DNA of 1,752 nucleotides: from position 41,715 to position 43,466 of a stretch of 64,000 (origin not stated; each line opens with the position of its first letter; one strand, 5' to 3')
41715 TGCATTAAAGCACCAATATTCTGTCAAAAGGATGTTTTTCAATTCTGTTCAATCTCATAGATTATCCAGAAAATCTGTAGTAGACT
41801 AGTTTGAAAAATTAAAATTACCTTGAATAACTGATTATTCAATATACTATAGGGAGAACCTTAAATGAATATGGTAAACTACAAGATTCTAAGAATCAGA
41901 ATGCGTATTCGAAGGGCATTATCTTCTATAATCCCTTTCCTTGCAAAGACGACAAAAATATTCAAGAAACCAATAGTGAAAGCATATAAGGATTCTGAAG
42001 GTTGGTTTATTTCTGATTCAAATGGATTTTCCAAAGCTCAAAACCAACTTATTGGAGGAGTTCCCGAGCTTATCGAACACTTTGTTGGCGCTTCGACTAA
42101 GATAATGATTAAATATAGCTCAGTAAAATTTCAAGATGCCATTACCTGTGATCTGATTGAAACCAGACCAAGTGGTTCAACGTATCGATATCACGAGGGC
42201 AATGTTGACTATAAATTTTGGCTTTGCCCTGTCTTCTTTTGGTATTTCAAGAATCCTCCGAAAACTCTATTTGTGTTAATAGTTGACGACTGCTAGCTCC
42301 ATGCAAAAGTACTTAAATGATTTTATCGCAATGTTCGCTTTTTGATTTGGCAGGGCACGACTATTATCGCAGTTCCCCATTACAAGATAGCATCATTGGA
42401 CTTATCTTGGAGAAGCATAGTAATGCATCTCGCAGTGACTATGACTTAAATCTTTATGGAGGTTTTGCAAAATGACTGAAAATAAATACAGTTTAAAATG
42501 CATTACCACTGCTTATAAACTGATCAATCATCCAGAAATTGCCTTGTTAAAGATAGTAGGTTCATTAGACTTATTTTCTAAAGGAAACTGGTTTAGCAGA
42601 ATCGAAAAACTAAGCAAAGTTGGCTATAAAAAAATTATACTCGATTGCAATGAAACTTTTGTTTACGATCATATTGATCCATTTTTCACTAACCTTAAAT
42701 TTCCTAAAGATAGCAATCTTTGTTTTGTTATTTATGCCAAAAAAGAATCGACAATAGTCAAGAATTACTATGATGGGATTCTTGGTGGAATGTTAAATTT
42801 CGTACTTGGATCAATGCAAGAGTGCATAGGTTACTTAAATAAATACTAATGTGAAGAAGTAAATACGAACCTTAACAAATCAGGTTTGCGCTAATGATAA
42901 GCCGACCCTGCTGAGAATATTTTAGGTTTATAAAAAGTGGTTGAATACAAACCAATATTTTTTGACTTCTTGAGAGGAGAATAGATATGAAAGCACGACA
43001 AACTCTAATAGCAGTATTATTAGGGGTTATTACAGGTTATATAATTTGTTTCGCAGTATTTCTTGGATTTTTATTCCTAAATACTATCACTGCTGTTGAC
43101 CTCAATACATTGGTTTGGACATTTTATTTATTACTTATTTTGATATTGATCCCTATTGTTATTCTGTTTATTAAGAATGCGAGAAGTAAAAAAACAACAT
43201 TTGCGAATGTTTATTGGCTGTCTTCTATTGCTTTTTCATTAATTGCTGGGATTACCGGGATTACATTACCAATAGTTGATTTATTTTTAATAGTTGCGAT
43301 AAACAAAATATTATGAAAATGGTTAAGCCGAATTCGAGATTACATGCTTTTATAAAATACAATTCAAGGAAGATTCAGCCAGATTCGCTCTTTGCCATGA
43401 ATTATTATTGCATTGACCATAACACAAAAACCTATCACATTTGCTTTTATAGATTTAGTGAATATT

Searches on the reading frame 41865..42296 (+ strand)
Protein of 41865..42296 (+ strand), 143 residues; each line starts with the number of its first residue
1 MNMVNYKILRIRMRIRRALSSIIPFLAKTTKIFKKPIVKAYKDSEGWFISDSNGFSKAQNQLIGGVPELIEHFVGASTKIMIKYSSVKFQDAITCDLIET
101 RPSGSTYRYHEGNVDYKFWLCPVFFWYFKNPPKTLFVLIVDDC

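Call 9: search_protein_families(library=pfam, proteins=[window:41865-42296:+], max_evalue=1)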
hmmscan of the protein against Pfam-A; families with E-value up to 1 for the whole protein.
window:41865-42296:+ (143 aa): 1 family
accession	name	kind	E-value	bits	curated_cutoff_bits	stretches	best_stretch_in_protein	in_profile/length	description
PF20475.3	DUF6717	-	5e-14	53.2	27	1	36-137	3-112/115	Family of unknown function (DUF6717)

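Call 21: search_protein_families(library=padloc, proteins=[window:41865-42296:+], max_evalue=0.01)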
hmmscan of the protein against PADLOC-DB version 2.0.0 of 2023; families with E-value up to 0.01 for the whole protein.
window:41865-42296:+ (143 aa): 0 families

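Call 22: search_protein_families(library=ncbifam, proteins=[window:41865-42296:+], max_evalue=0.01)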
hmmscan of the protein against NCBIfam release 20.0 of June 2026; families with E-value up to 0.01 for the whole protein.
window:41865-42296:+ (143 aa): 0 families

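Call 38: find_homologous_proteins(query=A2, max_evalue=0.001)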
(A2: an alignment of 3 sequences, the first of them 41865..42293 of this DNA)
Query A2 (3 sequences) (143 aa, profile of the alignment): 46 proteins with E <= 0.001 among 1041 candidates.
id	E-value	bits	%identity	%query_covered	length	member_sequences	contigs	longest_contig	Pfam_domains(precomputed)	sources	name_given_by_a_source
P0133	7.4e-66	238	100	100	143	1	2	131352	PF20475.4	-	-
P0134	8.7e-45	170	68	98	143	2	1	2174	PF20475.4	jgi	jgi:hypothetical protein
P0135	3.3e-43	165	29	57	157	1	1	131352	PF20475.4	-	-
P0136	2.4e-29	120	51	73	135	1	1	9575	PF20475.4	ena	-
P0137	8.8e-28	115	45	39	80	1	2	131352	-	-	-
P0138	2.4e-27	113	50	73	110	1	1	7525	PF20475.4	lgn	-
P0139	1.5e-24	104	42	90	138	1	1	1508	PF20475.4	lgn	-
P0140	2.2e-24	104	48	73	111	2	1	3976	PF20475.4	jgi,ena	-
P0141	3.6e-24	103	48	73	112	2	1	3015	PF20475.4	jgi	-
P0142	5.2e-23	99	44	92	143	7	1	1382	PF20475.4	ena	-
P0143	2.2e-22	97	46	71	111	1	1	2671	PF20475.4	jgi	jgi:hypothetical protein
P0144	2.2e-22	97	42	92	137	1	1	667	PF20475.4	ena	-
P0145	4.1e-22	97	42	84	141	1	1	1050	PF20475.4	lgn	-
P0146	8.9e-22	95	45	73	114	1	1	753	PF20475.4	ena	-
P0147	9.7e-22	95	44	90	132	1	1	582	PF20475.4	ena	-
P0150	1.8e-20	91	26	57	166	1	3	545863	PF20475.4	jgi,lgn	jgi:hypothetical protein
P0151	1.4e-19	88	41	73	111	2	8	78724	PF20475.4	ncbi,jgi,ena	-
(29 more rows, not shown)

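Call 39: find_encoding_contigs(protein=P0137, flank=10000, max_places=4)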
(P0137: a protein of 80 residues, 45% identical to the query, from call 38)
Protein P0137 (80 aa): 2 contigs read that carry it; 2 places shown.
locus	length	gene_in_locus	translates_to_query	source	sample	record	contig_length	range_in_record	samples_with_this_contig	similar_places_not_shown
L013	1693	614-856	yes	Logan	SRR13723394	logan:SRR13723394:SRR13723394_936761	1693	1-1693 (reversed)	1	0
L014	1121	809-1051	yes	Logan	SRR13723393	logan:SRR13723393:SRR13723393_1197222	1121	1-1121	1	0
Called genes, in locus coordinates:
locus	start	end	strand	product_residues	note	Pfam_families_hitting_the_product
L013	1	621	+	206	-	?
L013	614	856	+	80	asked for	-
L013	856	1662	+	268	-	PF00149:Metallophos, PF12850:Metallophos_2 (faint), PF14582:Metallophos_3 (faint)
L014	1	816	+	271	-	?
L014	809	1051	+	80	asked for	-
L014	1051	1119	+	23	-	?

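Call 40: find_encoding_contigs(protein=P0136, flank=10000, max_places=3)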
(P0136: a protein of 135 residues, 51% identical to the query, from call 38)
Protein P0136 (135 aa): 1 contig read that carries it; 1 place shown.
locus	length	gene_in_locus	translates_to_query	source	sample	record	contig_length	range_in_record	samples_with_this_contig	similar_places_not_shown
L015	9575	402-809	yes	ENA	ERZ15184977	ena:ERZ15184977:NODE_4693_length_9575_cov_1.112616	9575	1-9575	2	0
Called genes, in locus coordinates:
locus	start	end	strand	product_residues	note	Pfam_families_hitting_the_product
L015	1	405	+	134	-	?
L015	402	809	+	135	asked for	PF20475:DUF6717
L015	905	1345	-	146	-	-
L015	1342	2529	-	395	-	PF04055:Radical_SAM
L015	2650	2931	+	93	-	-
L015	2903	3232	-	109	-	-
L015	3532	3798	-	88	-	-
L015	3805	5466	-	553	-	-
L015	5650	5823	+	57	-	-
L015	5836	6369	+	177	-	-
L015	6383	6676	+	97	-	-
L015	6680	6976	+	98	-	PF04447:dATP-dGTP_PPHyd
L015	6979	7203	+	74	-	-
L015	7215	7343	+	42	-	-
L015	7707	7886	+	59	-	-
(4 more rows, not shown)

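Call 41: find_encoding_contigs(protein=P0151, flank=8000, max_places=4)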
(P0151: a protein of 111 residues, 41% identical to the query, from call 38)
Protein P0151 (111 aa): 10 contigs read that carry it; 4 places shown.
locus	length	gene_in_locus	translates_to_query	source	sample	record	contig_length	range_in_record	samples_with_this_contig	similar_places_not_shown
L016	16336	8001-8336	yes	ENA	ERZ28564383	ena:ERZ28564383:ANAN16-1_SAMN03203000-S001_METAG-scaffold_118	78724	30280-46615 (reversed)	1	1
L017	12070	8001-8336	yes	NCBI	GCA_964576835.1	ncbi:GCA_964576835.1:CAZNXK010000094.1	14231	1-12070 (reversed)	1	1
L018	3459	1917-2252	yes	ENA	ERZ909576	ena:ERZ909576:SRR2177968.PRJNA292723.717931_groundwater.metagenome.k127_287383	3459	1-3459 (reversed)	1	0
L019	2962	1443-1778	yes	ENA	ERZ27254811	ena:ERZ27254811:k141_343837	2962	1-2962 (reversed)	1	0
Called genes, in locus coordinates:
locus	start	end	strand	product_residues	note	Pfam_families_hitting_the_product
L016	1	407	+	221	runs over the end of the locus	-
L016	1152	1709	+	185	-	-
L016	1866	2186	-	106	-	-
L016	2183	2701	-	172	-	-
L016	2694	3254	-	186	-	-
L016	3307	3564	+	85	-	-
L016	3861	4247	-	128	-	-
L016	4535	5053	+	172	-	-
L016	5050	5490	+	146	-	-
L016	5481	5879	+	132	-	-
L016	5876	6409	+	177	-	-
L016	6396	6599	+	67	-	-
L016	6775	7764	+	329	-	PF01904:DUF72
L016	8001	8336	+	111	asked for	PF20475:DUF6717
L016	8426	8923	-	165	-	PF00583:Acetyltransf_1 (weak), PF13673:Acetyltransf_10 (faint)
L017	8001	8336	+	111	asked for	PF20475:DUF6717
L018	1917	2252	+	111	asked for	PF20475:DUF6717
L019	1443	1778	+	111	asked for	PF20475:DUF6717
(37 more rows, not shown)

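Call 43: find_encoding_contigs(protein=P0138, flank=8000, max_places=2)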
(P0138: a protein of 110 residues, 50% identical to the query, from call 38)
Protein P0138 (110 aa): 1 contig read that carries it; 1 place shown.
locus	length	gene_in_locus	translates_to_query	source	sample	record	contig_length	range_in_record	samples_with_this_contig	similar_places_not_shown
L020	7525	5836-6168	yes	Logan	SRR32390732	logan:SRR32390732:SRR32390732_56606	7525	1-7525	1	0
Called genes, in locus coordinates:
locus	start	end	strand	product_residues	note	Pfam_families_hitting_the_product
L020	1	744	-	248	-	?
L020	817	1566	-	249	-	PF23441:SDR, PF00106:adh_short, PF08659:KR, PF13561:adh_short_C2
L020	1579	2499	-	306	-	PF00698:Acyl_transf_1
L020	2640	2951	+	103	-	PF01035:DNA_binding_1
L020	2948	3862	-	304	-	PF03682:UPF0158, PF00583:Acetyltransf_1, PF13673:Acetyltransf_10, PF08445:FR47 (faint), PF13508:Acetyltransf_7 (weak)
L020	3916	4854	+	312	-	PF02811:PHP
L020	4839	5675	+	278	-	PF02511:Thy1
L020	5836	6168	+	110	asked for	PF20475:DUF6717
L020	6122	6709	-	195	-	PF00771:FHIPEP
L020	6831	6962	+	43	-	-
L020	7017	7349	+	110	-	PF02498:Bro-N (weak)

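Call 44: find_encoding_contigs(protein=P0150, flank=8000, max_places=2)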
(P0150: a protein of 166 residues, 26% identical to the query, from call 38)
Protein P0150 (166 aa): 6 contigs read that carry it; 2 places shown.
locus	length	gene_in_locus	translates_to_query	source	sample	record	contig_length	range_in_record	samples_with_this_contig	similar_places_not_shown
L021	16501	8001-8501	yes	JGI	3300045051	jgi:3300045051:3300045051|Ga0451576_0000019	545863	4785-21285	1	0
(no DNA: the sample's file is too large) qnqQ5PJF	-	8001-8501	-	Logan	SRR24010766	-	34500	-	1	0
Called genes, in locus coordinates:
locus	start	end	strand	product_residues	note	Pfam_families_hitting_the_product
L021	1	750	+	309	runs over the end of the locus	PF12799:LRR_4 (faint)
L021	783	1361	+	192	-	PF01872:RibD_C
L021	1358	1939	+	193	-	PF19641:DUF6144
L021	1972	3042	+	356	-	PF00144:Beta-lactamase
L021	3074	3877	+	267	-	PF24708:Lip_C (faint)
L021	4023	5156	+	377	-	PF13433:Peripla_BP_5 (faint), PF13458:Peripla_BP_6, PF01094:ANF_receptor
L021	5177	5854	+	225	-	PF01551:Peptidase_M23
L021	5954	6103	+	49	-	PF04024:PspC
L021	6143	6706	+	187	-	PF07081:DUF1349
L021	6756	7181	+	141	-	PF12663:DUF3788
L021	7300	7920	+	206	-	PF01965:DJ-1_PfpI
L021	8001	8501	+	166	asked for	PF20475:DUF6717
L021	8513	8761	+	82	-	-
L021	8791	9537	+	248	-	PF00881:Nitroreductase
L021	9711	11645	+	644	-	PF00072:Response_reg, PF01590:GAF, PF13185:GAF_2, PF01590:GAF (weak), PF13185:GAF_2 (weak), PF00989:PAS, PF08447:PAS_3 (weak), PF08448:PAS_4, +1 more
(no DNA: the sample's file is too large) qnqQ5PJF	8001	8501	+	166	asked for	PF20475:DUF6717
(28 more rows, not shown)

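Call 50: find_encoding_contigs(protein=P0134, flank=5000, max_places=2)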
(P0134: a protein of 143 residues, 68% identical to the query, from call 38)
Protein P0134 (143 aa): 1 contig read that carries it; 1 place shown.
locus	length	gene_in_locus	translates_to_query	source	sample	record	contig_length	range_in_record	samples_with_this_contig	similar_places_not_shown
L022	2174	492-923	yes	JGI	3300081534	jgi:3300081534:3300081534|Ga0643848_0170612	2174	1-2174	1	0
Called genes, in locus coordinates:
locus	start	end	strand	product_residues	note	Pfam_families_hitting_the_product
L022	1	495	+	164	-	?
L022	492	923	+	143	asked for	PF20475:DUF6717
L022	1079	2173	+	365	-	?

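Call 68: predict_structure(alignment_id=A5)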
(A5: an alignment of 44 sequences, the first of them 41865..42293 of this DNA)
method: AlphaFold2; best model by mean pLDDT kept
length: 143 residues; sequences in the alignment: 44
mean_pLDDT: 86.7   pTM: 0.74
mean pLDDT of the five models: 86.7, 86.5, 86.1, 85.6, 85.1
residues with pLDDT >= 90: 88; 70-90: 36; 50-70: 16; < 50: 3
segments of 3 or more residues with pLDDT < 50: none
pLDDT, mean of each block of 10 residues (from residue 1): 72 74 54 75 96 87 95 96 96 98 95 96 82 97 90
secondary structure, 60 per line:
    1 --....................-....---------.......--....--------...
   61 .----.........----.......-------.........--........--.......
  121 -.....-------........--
elements in order: H3-22 H24-27 E37-43 E46-49 H66-74 E79-85 E93-101 E104-111 E114-120 H122-126 E134-141

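Call 71: fold_search(model_id=the predicted structure, library=pdb)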
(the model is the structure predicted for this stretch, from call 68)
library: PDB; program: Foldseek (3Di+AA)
matches with E <= 10: 495; with E <= 0.001: 0
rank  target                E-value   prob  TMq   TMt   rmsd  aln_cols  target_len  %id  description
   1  2it1_B                7.6e-02  0.47  0.25  0.12  12.8       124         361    8  Structure of PH0203 protein from Pyrococcus horikoshii (released 2007-10-30)
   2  2d62                  7.6e-02  0.44  0.24  0.11  13.4       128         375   12  Crystal structure of multiple sugar binding transport ATP-binding protein (released 2006-05-08)
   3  1g29_1                9.0e-02  0.28  0.23  0.11  12.9       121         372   12  MALK (released 2000-12-06)
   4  5xog_H                1.1e-01  0.47  0.32  0.34   7.3       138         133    9  RNA Polymerase II elongation complex bound with Spt5 KOW5 and Elf1 (released 2017-08-16)
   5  2it1_A                1.1e-01  0.38  0.25  0.11  12.6       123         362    9  Structure of PH0203 protein from Pyrococcus horikoshii (released 2007-10-30)
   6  8hyj_H                1.5e-01  0.54  0.36  0.41   5.9       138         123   11  A cryo-EM structure of KTF1-bound polymerase V transcription elongation complex (released 2023-06-21)
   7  8qsz_H                2.1e-01  0.44  0.34  0.37   7.1       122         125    8  Structure of s. pombe RNA polymerase II in complex with DSIF and Rat1/Rai1 (released 2024-10-23)
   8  7eu1_H                2.3e-01  0.47  0.25  0.25   6.0        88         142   10  The cryo-EM structure of A. thaliana Pol IV-RDR2 holoenzyme (released 2021-12-29)
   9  6yir                  2.3e-01  0.21  0.24  0.11  13.0       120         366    8  Crystal structure of Bacillus subtilis MsmX ATPase (released 2020-11-18)
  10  5w5y_H                2.6e-01  0.38  0.34  0.35   6.4       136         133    9  RNA polymerase I Initial Transcribing Complex (released 2017-07-26)
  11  7eu0_H                2.8e-01  0.63  0.29  0.32   4.3        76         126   12  The cryo-EM structure of A. thaliana Pol IV-RDR2 backtracked complex (released 2021-12-29)
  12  2e2i_H                2.8e-01  0.23  0.30  0.31   8.9       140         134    8  RNA polymerase II elongation complex in 5 mM Mg+2 with 2'-dGTP (released 2006-12-19)
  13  1oxs                  3.4e-01  0.23  0.22  0.11   6.8        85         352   10  Crystal structure of GlcV, the ABC-ATPase of the glucose ABC transporter from Sulfolobus solfataricus (released 2003-06-17)
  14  6h68_H                3.8e-01  0.25  0.31  0.33   7.2       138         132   10  Yeast RNA polymerase I elongation complex stalled by cyclobutane pyrimidine dimer (CPD) with fully-ordered A49 (released 2018-08-29)
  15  7y9y_A                4.0e-01  0.54  0.28  0.04   4.6        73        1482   14  Structure of the Cas7-11-Csx29-guide RNA-target RNA (no PFS) complex (released 2022-11-09)
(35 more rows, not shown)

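Call 81: search_protein_families(library=phrogs, proteins=[window:41865-42296:+], max_evalue=0.001)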
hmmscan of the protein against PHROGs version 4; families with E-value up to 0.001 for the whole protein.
window:41865-42296:+ (143 aa): 0 families

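Call 86: fold_search(model_id=the predicted structure, library=viral)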
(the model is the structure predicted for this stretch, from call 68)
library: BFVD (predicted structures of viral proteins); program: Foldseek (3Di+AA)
matches with E <= 10: 669; with E <= 0.001: 2
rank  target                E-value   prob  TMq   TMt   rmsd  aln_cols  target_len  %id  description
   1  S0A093                4.4e-07  1.00  0.63  0.83   2.0       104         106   15  Uncharacterized protein [Cellulophaga phage phi17:2]
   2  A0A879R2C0            4.2e-06  1.00  0.57  0.52   3.2       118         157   19  Uncharacterized protein [Synechococcus phage S-SRM01]
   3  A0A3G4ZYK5            1.1e-01  0.18  0.20  0.09  16.9       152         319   11  Uncharacterized protein [Edafosvirus sp.]
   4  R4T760                1.3e-01  0.80  0.39  0.40   9.6       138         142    7  Uncharacterized protein [Halogranum tailed virus 1]
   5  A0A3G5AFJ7            2.8e-01  0.12  0.17  0.05  14.2       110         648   10  Helix-turn-helix domain of resolvase family protein (Plasmid) [Solivirus sp.]
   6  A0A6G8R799            2.9e-01  0.16  0.18  0.15   9.0        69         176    7  (no name in the UniProt tables at hand)
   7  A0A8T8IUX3            3.1e-01  0.21  0.20  0.22  15.1       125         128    8  Uncharacterized protein [Pseudomonas phage phiGM22-3]
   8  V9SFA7                3.1e-01  0.15  0.21  0.29  10.0       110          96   10  Uncharacterized protein [Tunisvirus fontaine2]
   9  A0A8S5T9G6            3.1e-01  0.11  0.23  0.19  15.0       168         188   12  Uncharacterized protein [Siphoviridae sp. ctGz830]
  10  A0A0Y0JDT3            3.3e-01  0.10  0.21  0.17  13.8       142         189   12  UDP-glucose-6 dehydrogenase-like protein [Glossina hytrovirus (isolate Glossina pallidipes/Ethiopia/Seibersdorf/-)]
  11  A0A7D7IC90            3.3e-01  0.06  0.13  0.09  13.4        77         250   13  (no name in the UniProt tables at hand)
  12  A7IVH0                4.5e-01  0.21  0.21  0.35  12.1        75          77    8  Uncharacterized protein m790R [Paramecium bursaria Chlorella virus MT325]
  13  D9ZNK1                4.5e-01  0.12  0.23  0.17  16.1       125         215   11  (no name in the UniProt tables at hand)
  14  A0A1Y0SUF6            4.7e-01  0.18  0.25  0.18   7.4       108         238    8  Uncharacterized protein [Pseudomonas phage Phabio]
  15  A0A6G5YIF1            5.0e-01  0.21  0.19  0.33   5.1        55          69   22  (no name in the UniProt tables at hand)
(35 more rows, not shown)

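Call 91: find_related_loci(query=A5, collection=viral_contigs, flank=4000)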
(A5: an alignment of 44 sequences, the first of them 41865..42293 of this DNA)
Query A5 (143 aa) in viral_contigs; peptide patterns used: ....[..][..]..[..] (x = any residue, [..] = any of these).
70 stretches matched a pattern; 27 encode a relative of the query (tblastn E <= 1e-3); 27 distinct loci.
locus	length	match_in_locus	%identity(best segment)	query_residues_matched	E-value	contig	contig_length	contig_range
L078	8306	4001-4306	47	36-137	5e-27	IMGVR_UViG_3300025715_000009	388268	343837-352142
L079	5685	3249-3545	30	38-137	3e-10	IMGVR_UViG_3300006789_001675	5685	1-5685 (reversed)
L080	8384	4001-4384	25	7-137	4e-8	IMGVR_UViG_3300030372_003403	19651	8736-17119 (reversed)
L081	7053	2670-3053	25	7-137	4e-8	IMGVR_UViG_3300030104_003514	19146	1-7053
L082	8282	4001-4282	29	40-136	5e-8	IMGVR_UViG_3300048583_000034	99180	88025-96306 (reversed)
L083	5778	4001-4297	28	38-137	9e-8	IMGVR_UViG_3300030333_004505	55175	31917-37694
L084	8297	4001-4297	28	38-137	1e-7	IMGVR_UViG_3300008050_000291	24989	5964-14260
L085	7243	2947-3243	28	38-137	1e-7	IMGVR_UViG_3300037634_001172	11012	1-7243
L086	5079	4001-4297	28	38-137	1e-7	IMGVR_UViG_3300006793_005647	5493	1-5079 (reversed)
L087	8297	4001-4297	28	38-137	1e-7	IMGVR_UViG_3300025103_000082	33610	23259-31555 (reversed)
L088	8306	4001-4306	26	37-136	3e-7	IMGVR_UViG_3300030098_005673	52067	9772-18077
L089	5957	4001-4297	27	38-137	9e-7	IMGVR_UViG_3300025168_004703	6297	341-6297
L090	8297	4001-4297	27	38-137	2e-6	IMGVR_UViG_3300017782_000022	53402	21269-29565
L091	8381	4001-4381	26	27-136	4e-6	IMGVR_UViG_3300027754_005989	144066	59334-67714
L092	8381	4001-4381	26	27-136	4e-6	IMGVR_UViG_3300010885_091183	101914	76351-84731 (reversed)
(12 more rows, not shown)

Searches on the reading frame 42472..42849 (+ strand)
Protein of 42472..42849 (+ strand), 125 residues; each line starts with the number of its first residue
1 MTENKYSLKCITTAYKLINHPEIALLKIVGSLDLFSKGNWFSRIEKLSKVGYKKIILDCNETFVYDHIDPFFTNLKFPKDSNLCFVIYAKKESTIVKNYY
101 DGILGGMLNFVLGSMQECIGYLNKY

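Call 9: search_protein_families(library=pfam, proteins=[window:42472-42849:+], max_evalue=1)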
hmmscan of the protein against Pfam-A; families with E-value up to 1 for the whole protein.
window:42472-42849:+ (125 aa): 1 family
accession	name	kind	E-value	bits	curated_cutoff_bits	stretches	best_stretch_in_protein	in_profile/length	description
PF01740.26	STAS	-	0.0066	16.6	22.6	1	19-61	6-49/106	STAS domain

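Call 21: search_protein_families(library=padloc, proteins=[window:42472-42849:+], max_evalue=0.01)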
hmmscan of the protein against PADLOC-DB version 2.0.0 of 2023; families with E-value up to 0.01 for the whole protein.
window:42472-42849:+ (125 aa): 0 families

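Call 22: search_protein_families(library=ncbifam, proteins=[window:42472-42849:+], max_evalue=0.01)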
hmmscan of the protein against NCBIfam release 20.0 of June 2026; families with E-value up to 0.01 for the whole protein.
window:42472-42849:+ (125 aa): 0 families

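Call 81: search_protein_families(library=phrogs, proteins=[window:42472-42849:+], max_evalue=0.001)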
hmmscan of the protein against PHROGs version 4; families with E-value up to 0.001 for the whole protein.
window:42472-42849:+ (125 aa): 0 families

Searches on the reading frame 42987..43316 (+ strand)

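Call 9: search_protein_families(library=pfam, proteins=[window:42987-43316:+], max_evalue=1)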
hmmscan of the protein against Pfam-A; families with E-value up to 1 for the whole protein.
window:42987-43316:+ (109 aa): 4 families
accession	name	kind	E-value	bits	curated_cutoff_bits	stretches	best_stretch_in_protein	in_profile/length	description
PF19554.4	DUF6077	-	0.0005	19.4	27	1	9-77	34-104/354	Family of unknown function (DUF6077)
PF07584.16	BatA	-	0.0079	17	25.9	1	46-81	9-44/77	Aerotolerance regulator N-terminal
PF09990.14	DUF2231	-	0.08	13.4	26.4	1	7-91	39-123/139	Predicted membrane protein (DUF2231)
PF12159.13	DUF3593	-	0.081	13.4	25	1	21-86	8-72/88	Protein of unknown function (DUF3593)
